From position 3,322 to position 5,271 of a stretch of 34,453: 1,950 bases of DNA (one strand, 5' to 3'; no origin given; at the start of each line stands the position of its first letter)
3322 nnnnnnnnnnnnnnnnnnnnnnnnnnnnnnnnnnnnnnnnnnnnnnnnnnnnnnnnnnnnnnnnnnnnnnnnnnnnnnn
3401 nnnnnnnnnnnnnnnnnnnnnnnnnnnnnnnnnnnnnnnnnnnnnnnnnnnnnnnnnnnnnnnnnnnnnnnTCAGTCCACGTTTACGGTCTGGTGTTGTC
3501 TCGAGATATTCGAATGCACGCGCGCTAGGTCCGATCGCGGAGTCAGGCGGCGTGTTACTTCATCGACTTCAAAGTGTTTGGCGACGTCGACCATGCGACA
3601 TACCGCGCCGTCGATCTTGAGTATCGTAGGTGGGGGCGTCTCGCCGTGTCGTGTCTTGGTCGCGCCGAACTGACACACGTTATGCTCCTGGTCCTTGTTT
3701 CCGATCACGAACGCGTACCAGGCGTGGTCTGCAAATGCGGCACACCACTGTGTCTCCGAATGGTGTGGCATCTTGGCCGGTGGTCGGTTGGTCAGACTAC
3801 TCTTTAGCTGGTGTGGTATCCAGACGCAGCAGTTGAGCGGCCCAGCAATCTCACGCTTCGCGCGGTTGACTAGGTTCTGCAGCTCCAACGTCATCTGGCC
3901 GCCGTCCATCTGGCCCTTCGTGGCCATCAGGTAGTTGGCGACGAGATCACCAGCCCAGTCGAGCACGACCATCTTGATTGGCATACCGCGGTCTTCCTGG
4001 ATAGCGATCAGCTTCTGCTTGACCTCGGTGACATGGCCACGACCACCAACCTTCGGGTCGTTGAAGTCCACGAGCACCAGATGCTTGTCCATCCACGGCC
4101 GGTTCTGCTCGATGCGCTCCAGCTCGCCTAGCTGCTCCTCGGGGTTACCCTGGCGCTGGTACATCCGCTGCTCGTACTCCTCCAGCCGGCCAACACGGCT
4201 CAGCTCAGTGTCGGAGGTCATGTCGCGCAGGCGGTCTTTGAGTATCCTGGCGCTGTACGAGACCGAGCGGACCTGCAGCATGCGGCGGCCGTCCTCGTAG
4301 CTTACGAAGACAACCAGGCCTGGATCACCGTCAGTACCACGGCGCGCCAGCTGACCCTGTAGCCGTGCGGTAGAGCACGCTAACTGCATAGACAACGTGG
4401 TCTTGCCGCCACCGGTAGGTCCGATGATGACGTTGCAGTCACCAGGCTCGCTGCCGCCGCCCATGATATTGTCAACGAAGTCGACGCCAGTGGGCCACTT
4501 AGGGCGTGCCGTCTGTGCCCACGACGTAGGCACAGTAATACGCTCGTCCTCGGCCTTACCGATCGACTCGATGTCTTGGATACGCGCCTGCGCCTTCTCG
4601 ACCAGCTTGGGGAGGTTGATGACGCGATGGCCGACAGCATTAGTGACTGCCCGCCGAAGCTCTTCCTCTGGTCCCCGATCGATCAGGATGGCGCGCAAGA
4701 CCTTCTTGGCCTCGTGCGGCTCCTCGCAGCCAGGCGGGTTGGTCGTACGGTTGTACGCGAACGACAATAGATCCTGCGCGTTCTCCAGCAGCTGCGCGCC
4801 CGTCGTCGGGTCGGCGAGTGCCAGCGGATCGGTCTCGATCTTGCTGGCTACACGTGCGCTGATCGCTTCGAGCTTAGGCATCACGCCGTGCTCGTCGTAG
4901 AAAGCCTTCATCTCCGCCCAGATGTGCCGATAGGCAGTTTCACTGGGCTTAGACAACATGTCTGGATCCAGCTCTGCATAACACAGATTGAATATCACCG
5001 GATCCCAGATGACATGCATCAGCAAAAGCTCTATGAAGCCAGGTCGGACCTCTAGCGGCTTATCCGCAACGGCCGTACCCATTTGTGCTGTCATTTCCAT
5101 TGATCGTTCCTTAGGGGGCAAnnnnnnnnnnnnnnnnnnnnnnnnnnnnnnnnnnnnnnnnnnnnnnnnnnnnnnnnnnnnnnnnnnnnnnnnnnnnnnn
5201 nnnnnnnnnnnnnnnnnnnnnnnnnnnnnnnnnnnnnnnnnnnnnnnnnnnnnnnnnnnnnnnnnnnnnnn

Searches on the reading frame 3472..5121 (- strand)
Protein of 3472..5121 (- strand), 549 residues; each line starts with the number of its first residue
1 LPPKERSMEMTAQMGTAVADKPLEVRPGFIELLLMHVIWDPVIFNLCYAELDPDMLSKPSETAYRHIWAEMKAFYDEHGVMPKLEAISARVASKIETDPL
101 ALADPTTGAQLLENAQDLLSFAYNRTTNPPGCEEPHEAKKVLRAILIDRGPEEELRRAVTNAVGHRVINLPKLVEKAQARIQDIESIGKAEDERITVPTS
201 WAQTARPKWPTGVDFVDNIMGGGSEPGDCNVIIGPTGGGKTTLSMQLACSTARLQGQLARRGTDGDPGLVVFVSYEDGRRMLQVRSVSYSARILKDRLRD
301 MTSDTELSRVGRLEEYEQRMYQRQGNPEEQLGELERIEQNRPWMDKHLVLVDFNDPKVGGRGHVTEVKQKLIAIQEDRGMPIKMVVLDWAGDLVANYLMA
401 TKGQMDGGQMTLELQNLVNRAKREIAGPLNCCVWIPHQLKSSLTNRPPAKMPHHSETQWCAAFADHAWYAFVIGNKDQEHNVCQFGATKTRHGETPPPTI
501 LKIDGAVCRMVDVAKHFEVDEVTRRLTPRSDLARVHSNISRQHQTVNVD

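Call 7: search_protein_families(library=pfam, proteins=[window:3472-5121:-], max_evalue=0.01)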
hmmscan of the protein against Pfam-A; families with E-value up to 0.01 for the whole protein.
window:3472-5121:- (549 aa): 3 families
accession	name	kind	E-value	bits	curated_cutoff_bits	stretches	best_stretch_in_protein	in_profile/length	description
PF13481.12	AAA_25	-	3.2e-08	33.9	27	1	225-288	31-93/195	AAA domain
PF03796.21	DnaB_C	-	1.7e-06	28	27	1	210-313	3-95/255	DnaB-like helicase C terminal domain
PF06745.19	ATPase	-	0.00036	20.4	26.6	1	210-256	2-48/231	KaiC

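Call 82: search_dna_similar(query=window:3472-5121:-, collection=phages, mode=protein, max_evalue=0.00001, max_rows=15)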
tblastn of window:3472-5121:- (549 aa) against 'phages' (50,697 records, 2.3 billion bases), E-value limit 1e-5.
No match.

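Call 94: search_protein_families(library=phrogs, proteins=[window:3472-5121:-], max_evalue=0.00001)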
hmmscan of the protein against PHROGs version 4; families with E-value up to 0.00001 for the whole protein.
window:3472-5121:- (549 aa): 1 family
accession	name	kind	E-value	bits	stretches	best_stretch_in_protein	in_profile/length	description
phrog_19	-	DNA, RNA and nucleotide metabolism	1.6e-24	87.8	1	32-523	165-589/621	DnaB-like replicative helicase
